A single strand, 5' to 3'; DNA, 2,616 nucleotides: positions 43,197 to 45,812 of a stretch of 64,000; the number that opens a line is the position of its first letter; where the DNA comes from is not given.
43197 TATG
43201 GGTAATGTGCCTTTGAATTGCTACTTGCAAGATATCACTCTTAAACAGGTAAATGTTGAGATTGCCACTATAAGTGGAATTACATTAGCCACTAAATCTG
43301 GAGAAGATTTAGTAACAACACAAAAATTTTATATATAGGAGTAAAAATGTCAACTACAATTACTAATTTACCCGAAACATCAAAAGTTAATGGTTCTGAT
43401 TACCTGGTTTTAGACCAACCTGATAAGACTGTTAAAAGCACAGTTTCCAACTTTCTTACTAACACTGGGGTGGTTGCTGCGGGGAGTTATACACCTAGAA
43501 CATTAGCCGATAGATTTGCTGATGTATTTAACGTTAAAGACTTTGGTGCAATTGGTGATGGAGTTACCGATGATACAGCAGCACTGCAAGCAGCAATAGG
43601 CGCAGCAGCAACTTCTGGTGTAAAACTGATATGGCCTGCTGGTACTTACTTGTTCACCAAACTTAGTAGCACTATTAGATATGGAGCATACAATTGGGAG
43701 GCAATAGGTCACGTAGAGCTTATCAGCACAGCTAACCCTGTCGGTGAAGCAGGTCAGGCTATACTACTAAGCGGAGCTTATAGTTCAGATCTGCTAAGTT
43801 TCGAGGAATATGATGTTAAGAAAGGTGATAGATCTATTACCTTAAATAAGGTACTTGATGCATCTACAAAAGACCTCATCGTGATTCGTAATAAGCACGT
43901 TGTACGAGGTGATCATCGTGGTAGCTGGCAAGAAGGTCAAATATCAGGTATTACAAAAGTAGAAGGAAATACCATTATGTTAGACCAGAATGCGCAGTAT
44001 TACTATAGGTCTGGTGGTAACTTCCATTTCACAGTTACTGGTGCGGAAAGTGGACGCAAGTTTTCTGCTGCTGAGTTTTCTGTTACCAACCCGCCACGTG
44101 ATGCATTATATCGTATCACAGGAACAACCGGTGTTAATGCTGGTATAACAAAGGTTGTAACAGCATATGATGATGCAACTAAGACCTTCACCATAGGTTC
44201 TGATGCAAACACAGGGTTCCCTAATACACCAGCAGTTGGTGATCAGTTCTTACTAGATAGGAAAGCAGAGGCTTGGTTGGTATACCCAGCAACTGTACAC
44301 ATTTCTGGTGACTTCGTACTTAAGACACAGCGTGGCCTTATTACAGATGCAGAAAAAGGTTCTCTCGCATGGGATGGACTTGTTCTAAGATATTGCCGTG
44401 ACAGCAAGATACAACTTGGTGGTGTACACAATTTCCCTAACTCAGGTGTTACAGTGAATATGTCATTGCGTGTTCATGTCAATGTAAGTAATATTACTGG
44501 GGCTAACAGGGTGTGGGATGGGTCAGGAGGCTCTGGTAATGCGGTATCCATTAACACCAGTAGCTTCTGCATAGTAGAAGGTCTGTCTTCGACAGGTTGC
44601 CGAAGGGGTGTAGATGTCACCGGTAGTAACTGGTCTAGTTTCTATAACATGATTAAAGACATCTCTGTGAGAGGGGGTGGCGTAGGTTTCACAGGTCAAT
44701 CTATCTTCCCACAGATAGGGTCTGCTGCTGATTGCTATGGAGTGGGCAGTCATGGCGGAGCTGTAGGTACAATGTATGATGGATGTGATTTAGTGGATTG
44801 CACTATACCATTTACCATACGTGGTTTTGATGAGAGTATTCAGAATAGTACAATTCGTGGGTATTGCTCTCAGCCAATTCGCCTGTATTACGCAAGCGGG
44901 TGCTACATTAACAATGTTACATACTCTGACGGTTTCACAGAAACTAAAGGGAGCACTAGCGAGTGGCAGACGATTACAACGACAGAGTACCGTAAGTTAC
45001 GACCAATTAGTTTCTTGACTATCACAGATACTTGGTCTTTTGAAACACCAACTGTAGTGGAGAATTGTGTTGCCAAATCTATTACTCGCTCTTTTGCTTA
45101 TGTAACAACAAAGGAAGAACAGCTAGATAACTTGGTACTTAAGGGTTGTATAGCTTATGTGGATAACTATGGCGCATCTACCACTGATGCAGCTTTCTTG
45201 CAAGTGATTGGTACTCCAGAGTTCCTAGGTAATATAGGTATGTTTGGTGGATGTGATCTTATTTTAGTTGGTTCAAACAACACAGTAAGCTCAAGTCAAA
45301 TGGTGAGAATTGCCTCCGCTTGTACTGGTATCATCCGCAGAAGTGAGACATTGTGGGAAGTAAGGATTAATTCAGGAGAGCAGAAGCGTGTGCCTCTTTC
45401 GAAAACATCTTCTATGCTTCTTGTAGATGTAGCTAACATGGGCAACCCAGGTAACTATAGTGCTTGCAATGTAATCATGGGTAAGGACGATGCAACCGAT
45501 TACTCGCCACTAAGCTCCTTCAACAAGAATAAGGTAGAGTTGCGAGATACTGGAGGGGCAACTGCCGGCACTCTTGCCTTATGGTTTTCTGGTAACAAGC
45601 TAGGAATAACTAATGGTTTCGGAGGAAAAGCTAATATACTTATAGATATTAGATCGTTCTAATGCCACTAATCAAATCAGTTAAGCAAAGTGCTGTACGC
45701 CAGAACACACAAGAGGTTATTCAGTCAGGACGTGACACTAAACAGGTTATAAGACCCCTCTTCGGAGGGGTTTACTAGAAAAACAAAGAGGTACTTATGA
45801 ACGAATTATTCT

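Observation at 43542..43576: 35-nt identical DNA segment shared by two tailspike genes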

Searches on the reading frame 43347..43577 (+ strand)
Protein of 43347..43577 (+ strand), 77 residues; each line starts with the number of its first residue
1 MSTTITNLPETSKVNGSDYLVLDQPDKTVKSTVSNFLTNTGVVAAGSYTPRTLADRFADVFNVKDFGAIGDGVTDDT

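Call 35: find_homologous_proteins(query=window:43347-43577:+)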
Query seq(77 aa) (77 aa): 8 proteins with E <= 0.001 among 9 candidates.
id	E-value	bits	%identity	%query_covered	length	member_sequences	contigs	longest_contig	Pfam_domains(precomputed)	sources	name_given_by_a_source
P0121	5.9e-23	98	64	96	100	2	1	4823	-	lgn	-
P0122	4.6e-18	83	62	88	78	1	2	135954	-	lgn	-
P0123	5.8e-18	82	83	69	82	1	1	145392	-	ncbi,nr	ncbi:endo-N-acetylneuraminidase [Escherichia phage vB_EcoM_ESCO9]|nr:endo-N-acetylneuraminidase [Esc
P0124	3.2e-17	80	96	58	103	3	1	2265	-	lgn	-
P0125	8.4e-17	79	93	58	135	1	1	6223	-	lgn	-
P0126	1.4e-16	78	91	60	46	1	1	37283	-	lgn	-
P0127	1.3e-15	75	91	58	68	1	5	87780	-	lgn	-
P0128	1.0e-14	72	93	55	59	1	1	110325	-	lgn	-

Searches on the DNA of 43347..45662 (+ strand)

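Call 8: search_dna_similar(query=window:43347-45662:+, collection=phages, mode=near, max_rows=60, rows=spread)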
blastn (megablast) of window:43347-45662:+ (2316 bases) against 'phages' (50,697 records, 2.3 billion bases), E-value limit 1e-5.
Records with a match: 102; places in all: 132; records where one place covers at least 80% of the query: 0.
Best place of each record, by identity: >=99% 37; 95-99% 65.
By first word of the organism name: Escherichia 85; Campylobacter 5; Justusliebigvirus 3; Phapecoctavirus 2; Klebsiella 2; Shigella 1; Enterobacteria 1; Salmonella 1; Dompiswa 1; Serratia 1.
By host as written in the record: Escherichia coli 21; Escherichia coli K-12 MG1655 18; - 10; Escherichia sp. 5; Campylobacter jejuni 5; Escherichia coli K-12 4; Escherichia coli O177 3; Escherichia coli STEC O121 2; and 28 more.
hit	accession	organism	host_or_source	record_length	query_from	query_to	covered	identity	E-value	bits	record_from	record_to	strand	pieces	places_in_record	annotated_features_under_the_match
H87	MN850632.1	Escherichia phage alia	Escherichia coli K-12 MG1655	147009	1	237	10%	97.0%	2e-108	399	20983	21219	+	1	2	hypothetical protein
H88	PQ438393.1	Escherichia phage vB_Eco_J-01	Escherichia coli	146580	1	230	10%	97.0%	2e-104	387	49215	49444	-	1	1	tail protein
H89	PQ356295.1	Escherichia phage KKE7M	Escherichia coli W3350 (Yale CGSC)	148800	1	129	6%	99.2%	2e-58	233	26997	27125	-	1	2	tail spike protein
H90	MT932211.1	Escherichia phage VEcB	Escherichia coli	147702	1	129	6%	99.2%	2e-58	233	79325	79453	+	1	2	tail fiber protein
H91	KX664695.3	Escherichia phage ESCO5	Escherichia coli BEN 5202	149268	1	129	6%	99.2%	2e-58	233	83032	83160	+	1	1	endo-N-acetylneuraminidase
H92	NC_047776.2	Escherichia phage ESCO5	Escherichia coli BEN 5202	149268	1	129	6%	99.2%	2e-58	233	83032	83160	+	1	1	tail protein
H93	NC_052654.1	Escherichia phage vB_EcoM-Ro121c4YLVW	Escherichia coli STEC O121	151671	1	129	6%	99.2%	2e-58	233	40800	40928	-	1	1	tail spike protein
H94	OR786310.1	Escherichia phage ETEC-TG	Enterotoxigenic Escherichia coli ETEC-TG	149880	1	129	6%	99.2%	2e-58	233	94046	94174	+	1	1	hypothetical protein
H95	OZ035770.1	Justusliebigvirus alia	-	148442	1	129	6%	99.2%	2e-58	233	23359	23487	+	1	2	record has no annotation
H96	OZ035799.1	Justusliebigvirus alia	-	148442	1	129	6%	99.2%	2e-58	233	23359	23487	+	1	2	record has no annotation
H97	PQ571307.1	Shigella phage SF1-1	Shigella flexneri SB2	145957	1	129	6%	98.5%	1e-56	228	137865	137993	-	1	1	Endo-alpha-sialidase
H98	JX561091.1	Escherichia phage phAPEC8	Escherichia coli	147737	1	129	6%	98.5%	1e-56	228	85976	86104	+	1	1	tail fiber protein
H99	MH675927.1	Escherichia phage vB_vPM_PD114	Escherichia coli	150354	1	129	6%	98.5%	1e-56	228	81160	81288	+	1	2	hypothetical protein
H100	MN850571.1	Escherichia phage nepoznato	Escherichia coli K-12 MG1655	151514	1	129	6%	98.5%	1e-56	228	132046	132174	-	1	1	endo-N-acetylneuraminidase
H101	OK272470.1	Escherichia phage JLBYU50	Escherichia coli K-12 MG1655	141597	1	129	6%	98.5%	1e-56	228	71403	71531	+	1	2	putative phosphodiester glycosidase family protein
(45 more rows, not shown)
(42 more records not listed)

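Call 9: get_annotated_region(hit=H87, flank=3500)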
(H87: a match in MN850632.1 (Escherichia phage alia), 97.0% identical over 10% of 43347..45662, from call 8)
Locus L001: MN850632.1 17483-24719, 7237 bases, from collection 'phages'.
description: Escherichia phage alia, complete genome.
organism: Escherichia phage alia (NCBI taxid 2696379)
taxonomy: Viruses; Duplodnaviria; Heunggongvirae; Uroviricota; Caudoviricetes; Stephanstirmvirinae; Justusliebigvirus; Justusliebigvirus alia
host: Escherichia coli K-12 MG1655; source: wastewater; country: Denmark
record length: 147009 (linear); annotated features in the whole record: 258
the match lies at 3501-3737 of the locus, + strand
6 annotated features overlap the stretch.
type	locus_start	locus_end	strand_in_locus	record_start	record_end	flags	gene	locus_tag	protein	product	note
CDS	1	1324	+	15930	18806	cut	-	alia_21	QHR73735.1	tail fiber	PVOGs: VOG1347; tail fiber [Escherichia phage 121Q]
CDS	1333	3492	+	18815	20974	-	-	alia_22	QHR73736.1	hypothetical protein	PVOGs: VOG9959; Hypothetical protein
CDS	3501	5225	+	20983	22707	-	-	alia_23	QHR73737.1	hypothetical protein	Hypothetical protein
CDS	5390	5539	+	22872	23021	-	-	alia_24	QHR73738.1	tail fibers protein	tail fibers protein [Salmonella phage GG32]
CDS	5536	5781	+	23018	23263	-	-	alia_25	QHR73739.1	hypothetical protein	PVOGs: VOG5254; Hypothetical protein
CDS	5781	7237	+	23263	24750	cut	-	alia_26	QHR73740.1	hypothetical protein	PVOGs: VOG4691; Hypothetical protein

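Call 10: get_annotated_region(hit=H88, flank=3500)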
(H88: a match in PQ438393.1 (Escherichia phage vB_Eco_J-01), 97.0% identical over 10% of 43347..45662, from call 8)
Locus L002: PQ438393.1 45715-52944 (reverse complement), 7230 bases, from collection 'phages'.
description: Escherichia phage vB_Eco_J-01, complete genome.
organism: Escherichia phage vB_Eco_J-01 (NCBI taxid 3374113)
taxonomy: Viruses
host: Escherichia coli; source: cystic fibrosis extra intestinal isolate; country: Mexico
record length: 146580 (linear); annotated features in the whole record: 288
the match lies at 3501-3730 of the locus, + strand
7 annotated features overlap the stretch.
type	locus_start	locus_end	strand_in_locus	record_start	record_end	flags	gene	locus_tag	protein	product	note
CDS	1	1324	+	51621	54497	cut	-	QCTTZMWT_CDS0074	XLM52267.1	tail protein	-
CDS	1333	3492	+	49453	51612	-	-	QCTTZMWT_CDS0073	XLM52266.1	hypothetical protein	-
CDS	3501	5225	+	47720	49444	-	-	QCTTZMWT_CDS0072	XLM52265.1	tail protein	-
CDS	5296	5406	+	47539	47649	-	-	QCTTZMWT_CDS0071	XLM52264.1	hypothetical protein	-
CDS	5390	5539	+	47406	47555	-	-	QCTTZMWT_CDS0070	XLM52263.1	tail protein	-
CDS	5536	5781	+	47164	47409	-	-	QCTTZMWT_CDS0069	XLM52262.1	membrane protein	-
CDS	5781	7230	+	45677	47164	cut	-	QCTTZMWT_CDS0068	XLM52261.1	baseplate wedge subunit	-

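Call 21: search_dna_similar(query=window:43476-43640:+, collection=phages, mode=distant, max_evalue=1, max_rows=60, rows=spread)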
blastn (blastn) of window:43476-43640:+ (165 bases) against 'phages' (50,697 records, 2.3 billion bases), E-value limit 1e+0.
Records with a match: 299; places in all: 328; records where one place covers at least 80% of the query: 0.
Best place of each record, by identity: >=99% 54; 95-99% 7; 90-95% 3; 80-90% 127; 60-80% 108.
By first word of the organism name: Escherichia 79; Vibrio 64; Salmonella 40; Bacillus 30; Klebsiella 24; Acinetobacter 24; Vectrevirus 5; Aeromonas 4; Campylobacter 4; Erwinia 3; and 16 more.
By host as written in the record: - 55; Escherichia coli 18; Bacillus subtilis 12; Klebsiella pneumoniae 12; Vibrio breoganii 11; Acinetobacter baumannii 11; Vibrio crassostreae 10; Escherichia coli K-12 MG1655 8; and 96 more.
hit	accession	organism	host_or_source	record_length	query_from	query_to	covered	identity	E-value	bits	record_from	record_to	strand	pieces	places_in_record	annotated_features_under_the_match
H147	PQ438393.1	Escherichia phage vB_Eco_J-01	Escherichia coli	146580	1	119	72%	91.6%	1e-40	170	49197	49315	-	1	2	tail protein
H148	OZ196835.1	Vibrio phage 234P9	Seawater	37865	23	122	61%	79.0%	4e-15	87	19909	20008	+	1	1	tail fiber protein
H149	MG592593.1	Vibrio phage 1.226.O._10N.261.48.E5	Vibrio breoganii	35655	16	114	60%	75.8%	9e-11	72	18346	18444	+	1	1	pectin lyase fold/virulence factor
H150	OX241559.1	Vibrio phage 468E53-1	Seawater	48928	15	107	56%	76.3%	3e-10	70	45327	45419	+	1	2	conserved hypothetical protein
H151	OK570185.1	Pantoea phage Nufs112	Pantoea agglomerans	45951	57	143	53%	75.9%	4e-8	64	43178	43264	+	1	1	tailspike protein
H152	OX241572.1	Vibrio phage 275E43-1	Seawater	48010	15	98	51%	75.0%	2e-6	58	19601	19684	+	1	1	hypothetical protein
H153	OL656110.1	Escherichia phage vB_EcoM-RPN242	Escherichia coli strain M242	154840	54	124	43%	81.7%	3e-10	71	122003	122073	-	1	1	tail spike protein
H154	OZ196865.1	Vibrio phage PS32B-12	Seawater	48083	29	108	48%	71.3%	1e-1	42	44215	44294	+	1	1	tail fiber protein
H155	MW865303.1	Vibrio phage PS35B.1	Vibrio crassostreae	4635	29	108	48%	71.3%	1e-1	42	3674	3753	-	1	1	hypothetical protein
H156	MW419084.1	Bacillus phage 000TH008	Bacillus subtilis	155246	58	128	43%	78.9%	2e-7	62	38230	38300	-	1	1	97: tail spike protein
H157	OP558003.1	Klebsiella phage vB_KpnS_MDA2066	Klebsiella pneumoniae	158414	67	136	42%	78.6%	2e-6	57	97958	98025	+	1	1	tail spike protein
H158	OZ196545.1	Vibrio phage D148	Seawater and oysters mix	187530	55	126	44%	75.0%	3e-4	50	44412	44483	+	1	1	tail protein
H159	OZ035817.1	Vectrevirus DIJ06P1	-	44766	57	123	41%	77.6%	2e-5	55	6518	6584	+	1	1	record has no annotation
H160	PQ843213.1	Klebsiella phage phiA25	Klebsiella pneumoniae A25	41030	67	131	39%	78.5%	7e-6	55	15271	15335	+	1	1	non-contractile tail fiber protein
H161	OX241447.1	Vibrio phage 409E50-1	Seawater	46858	55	119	39%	78.5%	7e-6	55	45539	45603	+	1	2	hypothetical protein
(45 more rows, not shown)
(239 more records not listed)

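Call 39: search_dna_similar(query=L001:3501-5225:+, collection=phages, mode=near, max_rows=30)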
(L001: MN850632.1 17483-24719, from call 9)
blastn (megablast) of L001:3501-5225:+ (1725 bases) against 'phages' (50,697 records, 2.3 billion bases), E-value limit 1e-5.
Records with a match: 71; places in all: 71; records where one place covers at least 80% of the query: 3.
Best place of each record, by identity: >=99% 3; 95-99% 53; 90-95% 15.
By first word of the organism name: Escherichia 59; Justusliebigvirus 3; Klebsiella 2; Phapecoctavirus 1; Shigella 1; Enterobacteria 1; Salmonella 1; Campylobacter 1; Dompiswa 1; Serratia 1.
By host as written in the record: Escherichia coli 17; Escherichia coli K-12 MG1655 11; - 7; Escherichia sp. 4; Escherichia coli O177 3; Escherichia coli STEC O121 2; Escherichia coli BEN 5202 2; Shigella flexneri DA340 2; and 21 more.
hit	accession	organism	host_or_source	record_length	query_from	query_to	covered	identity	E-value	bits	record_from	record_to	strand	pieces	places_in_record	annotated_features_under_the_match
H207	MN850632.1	Escherichia phage alia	Escherichia coli K-12 MG1655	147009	1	1725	100%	100.0%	0e+0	3186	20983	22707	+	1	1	hypothetical protein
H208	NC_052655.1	Escherichia phage alia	Escherichia coli K-12 MG1655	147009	1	1725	100%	100.0%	0e+0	3186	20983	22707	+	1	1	tail protein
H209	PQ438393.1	Escherichia phage vB_Eco_J-01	Escherichia coli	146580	1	1725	100%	99.4%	0e+0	3131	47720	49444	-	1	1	tail protein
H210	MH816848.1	Escherichia phage vB_vPM_PD06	Escherichia coli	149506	1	129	7%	97.7%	3e-55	222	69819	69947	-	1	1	hypothetical protein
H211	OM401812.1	Escherichia phage vB_EcoM_PD211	Escherichia coli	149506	1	129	7%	97.7%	3e-55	222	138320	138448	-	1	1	record has no annotation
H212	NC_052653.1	Escherichia phage vB_vPM_PD06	Escherichia coli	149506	1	129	7%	97.7%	3e-55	222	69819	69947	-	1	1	tail protein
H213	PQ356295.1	Escherichia phage KKE7M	Escherichia coli W3350 (Yale CGSC)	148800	1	129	7%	96.9%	2e-53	217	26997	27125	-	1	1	tail spike protein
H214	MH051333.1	Escherichia phage vB_EcoM-Ro121c4YLVW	Escherichia coli STEC O121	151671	1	129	7%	96.9%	2e-53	217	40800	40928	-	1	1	tail spike protein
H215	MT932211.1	Escherichia phage VEcB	Escherichia coli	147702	1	129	7%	96.9%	2e-53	217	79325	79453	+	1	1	tail fiber protein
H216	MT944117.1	Escherichia phage PNJ1809-36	Escherichia coli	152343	1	129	7%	96.9%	2e-53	217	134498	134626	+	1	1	tail fiber protein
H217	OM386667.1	Escherichia phage vB_EcoM_REC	Escherichia coli APEC BEN4358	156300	1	129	7%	96.9%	2e-53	217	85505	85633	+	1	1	endo-N-acetylneuraminidase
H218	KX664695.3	Escherichia phage ESCO5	Escherichia coli BEN 5202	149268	1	129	7%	96.9%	2e-53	217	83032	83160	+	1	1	endo-N-acetylneuraminidase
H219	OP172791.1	Escherichia phage ECO340P1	Shigella flexneri DA340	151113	1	129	7%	96.9%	2e-53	217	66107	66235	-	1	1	hypothetical protein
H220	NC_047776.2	Escherichia phage ESCO5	Escherichia coli BEN 5202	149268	1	129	7%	96.9%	2e-53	217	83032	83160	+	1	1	tail protein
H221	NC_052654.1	Escherichia phage vB_EcoM-Ro121c4YLVW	Escherichia coli STEC O121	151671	1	129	7%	96.9%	2e-53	217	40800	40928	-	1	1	tail spike protein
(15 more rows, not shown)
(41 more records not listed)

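Call 68: search_dna_similar(query=L098:1-6564:+, collection=phages, mode=near, max_rows=12)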
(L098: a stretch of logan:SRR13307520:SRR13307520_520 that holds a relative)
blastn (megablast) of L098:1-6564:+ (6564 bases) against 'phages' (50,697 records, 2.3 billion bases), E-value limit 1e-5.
Records with a match: 142; places in all: 203; records where one place covers at least 80% of the query: 0.
Best place of each record, by identity: 95-99% 4; 90-95% 44; 80-90% 70; 60-80% 24.
By first word of the organism name: Escherichia 60; Klebsiella 30; Vectrevirus 18; Salmonella 15; Proteus 13; Enterobacteria 3; Citrobacter 2; Raoultella 1.
By host as written in the record: - 35; Escherichia coli 23; Klebsiella pneumoniae 10; Escherichia coli O18ac:K1:H7 ColV+ 8; Salmonella enterica 4; Eschercihia coli (multidrug-resistant clinical isolate) 3; Escherichia coli APEC 45 3; Escherichia sp. 2; and 40 more.
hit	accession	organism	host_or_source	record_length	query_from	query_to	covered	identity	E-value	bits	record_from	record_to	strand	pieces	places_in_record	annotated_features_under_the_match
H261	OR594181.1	Escherichia phage vB_EcoM_SHAK7704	Escherichia sp.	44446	1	6235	49%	91.3%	0e+0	4395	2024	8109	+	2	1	similar to RNA polymerase; phrog=414; top_hit=NC_010106_p1 | similar to DNA primase/helicase; phrog=239; top_hit=NC_031029_p115 | similar to hypothetical protein; phrog=4571; top_hit=KY250034_p9 | similar to hypothetical protein; phrog=21597; top_hit=KX279892_p5 | similar to hypothetical protein; phrog=24605; top_hit=NC_029067_p7 | and 3 other names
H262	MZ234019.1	Escherichia phage vB_EcoP-101117UKE2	Escherichia coli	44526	5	6564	46%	93.5%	0e+0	4478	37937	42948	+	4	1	hypothetical protein (x15)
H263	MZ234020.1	Escherichia phage vB_EcoP-101118B1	Escherichia coli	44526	5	6564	46%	93.5%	0e+0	4478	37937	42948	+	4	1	hypothetical protein (x15)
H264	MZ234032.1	Escherichia phage vB_EcoP-G3A1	Escherichia coli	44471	5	6564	46%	93.5%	0e+0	4478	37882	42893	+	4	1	hypothetical protein (x15)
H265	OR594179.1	Escherichia phage vB_EcoM_SHAK7163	Escherichia sp.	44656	1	5772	46%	90.4%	0e+0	3993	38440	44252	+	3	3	tail spike protein | hypothetical protein (x7) | acetyl-CoA acetyltransferase (x2) | endolysin | Rz-like spanin | and 1 other names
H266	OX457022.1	Escherichia phage vB_EcoP-CC1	-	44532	5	6564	46%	91.0%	0e+0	4028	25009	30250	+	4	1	hypothetical protein (x10)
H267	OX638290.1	Escherichia phage vB_EcoP-CC2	-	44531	5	6564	46%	91.0%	0e+0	4028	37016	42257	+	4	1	hypothetical protein (x10)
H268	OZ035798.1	Vectrevirus LI10P3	-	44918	5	6564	42%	93.4%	0e+0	4103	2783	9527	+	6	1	record has no annotation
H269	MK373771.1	Escherichia phage vB_EcoP_R4596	Escherichia coli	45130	5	5772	41%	91.6%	0e+0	3756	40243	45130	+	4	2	hypothetical protein (x9) | putative peptidase M15 | terminator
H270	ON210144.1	Escherichia phage EEc2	Escherichia coli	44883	1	5534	40%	94.1%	0e+0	3982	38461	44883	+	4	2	hypothetical protein (x11)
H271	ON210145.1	Escherichia phage EEc4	Escherichia coli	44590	5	5100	39%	93.6%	0e+0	3846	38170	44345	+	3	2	hypothetical protein (x9) | tail fibers protein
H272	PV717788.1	Escherichia Phage vB_Eco_Sem1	Eschercihia coli (multidrug-resistant ...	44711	1307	6564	38%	92.4%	0e+0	3568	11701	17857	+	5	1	hypothetical protein (x12) | HNH homing endonuclease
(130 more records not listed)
